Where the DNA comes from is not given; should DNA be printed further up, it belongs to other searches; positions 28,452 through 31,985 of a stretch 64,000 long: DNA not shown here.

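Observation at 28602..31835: lptG and lptD fused into a single 1077-aa ORF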

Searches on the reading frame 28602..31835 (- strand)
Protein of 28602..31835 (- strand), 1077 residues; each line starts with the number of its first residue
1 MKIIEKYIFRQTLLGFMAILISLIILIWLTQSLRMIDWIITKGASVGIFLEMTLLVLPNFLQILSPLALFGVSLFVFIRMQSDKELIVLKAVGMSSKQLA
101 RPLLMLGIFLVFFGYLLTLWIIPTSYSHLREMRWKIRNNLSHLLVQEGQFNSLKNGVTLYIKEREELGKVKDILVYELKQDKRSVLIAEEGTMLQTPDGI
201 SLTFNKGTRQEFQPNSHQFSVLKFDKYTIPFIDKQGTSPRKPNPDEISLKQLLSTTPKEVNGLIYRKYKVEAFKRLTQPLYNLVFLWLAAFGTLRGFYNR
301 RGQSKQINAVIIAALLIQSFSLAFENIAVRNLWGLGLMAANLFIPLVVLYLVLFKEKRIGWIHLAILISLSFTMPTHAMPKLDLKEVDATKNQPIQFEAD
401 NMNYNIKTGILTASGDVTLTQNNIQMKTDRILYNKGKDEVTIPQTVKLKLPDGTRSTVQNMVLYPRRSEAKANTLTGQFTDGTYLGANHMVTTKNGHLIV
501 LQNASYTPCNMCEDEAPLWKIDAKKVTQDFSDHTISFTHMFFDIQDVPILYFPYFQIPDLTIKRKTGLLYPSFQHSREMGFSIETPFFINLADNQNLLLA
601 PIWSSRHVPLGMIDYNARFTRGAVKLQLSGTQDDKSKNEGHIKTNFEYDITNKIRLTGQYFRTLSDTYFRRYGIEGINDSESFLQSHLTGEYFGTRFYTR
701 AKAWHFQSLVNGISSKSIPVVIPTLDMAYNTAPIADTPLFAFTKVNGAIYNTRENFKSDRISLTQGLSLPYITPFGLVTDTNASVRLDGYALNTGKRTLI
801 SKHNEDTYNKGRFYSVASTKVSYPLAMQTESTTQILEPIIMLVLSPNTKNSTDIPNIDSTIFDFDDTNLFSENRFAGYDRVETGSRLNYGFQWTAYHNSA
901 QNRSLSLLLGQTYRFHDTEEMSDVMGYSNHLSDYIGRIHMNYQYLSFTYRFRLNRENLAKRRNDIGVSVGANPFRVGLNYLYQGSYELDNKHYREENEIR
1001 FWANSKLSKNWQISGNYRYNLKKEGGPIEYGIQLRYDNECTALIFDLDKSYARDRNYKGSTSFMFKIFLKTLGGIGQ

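Call 4: search_protein_families(library=pfam, proteins=[window:28602-31835:-], max_evalue=0.01)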
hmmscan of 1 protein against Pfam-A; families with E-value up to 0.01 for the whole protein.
window:28602-31835:- (1077 aa): 4 families
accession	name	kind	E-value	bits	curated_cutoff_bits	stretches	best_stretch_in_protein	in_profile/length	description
PF03739.19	LptF_LptG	-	4.6e-66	223.7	27.9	1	6-352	1-351/353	Lipopolysaccharide export system permease LptF/LptG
PF04453.20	LptD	-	2.2e-46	159.4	22.4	1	650-1011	14-384/384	LPS transport system D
PF03968.19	LptD_N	-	2e-05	25.2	20.4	1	398-484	3-85/113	LptA/(LptD N-terminal domain) LPS transport protein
PF02687.27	FtsX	-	0.0043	17.5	25.5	1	68-119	12-63/120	FtsX-like permease C-terminal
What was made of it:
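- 30774..31835 (-): LptF module, aa 1-354: six TM helices with a periplasmic beta-jellyroll (aa ~157-232) between TM3 and TM4. PF03739 positions 1-351 of 353 (call 4).
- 28605..30701 (-): Predicted mature LptD, aa 379-1077: a short N-terminal tail, the LptD_N beta-jellyroll (aa ~396-530) and the C-terminal beta-barrel (aa ~534-1070). PF03968 at aa 398-484 and PF04453 at aa 650-1011 (call 4).
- On LptD (Pfam PF04453 + PF03968): PF03968 scores 25.2 bits against a 20.4-bit cut-off at aa 398-484 (call 4). PF04453 scores 159.4 bits at aa 650-1011, profile positions 14-384 of 384 (call 4).
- Checked: Pfam (call 4) finds LptF_LptG at aa 6-352 (223.7 bits), LptD_N at aa 398-484 and LptD at aa 650-1011 (159.4 bits).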

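Call 5: search_protein_families(library=ncbifam, proteins=[window:28602-31835:-], max_evalue=0.01)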
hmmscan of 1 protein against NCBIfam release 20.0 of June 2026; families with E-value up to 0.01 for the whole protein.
window:28602-31835:- (1077 aa): 7 families
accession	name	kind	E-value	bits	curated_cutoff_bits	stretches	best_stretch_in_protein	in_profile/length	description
TIGR04407.1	LptF_YjgP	equivalog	1.2e-69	234.7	230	1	3-352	1-345/347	LPS export ABC transporter permease LptF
NF002997.0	PRK03761.1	equivalog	4.4e-41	140.9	683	1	379-1055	34-735/783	LPS assembly protein LptD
TIGR04408.1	LptG_lptG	equivalog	5.7e-27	94.3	240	1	3-333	1-327/351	LPS export ABC transporter permease LptG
NF003358.0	PRK04423.1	equivalog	1.3e-26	93.1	944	2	378-625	43-280/799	LPS-assembly protein LptD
TIGR03002.1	outer_YhbN_LptA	equivalog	4.8e-07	29.7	71.7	1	389-437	4-53/142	lipopolysaccharide transport periplasmic protein LptA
TIGR04409.1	LptC_YrbK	equivalog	0.0019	17.8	38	1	391-447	121-177/180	LPS export ABC transporter periplasmic protein LptC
NF008143.0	PRK10894.1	equivalog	0.0022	17.3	234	1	389-435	30-76/184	lipopolysaccharide ABC transporter substrate-binding protein LptA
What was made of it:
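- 30774..31835 (-): TIGR04407 LptF 234.7 bits, above its 230-bit cut-off, profile positions 1-345 of 347 (call 5).
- On LptF (TIGR04407 / Pfam PF03739 LptF_LptG): 234.7 bits against a 230-bit cut-off, profile positions 1-345 of 347 (call 5). The LptG model scores only 94.3 bits against a 240-bit cut-off (call 5).
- On LptD (Pfam PF04453 + PF03968): 140.9 bits against a 683-bit cut-off (call 5).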
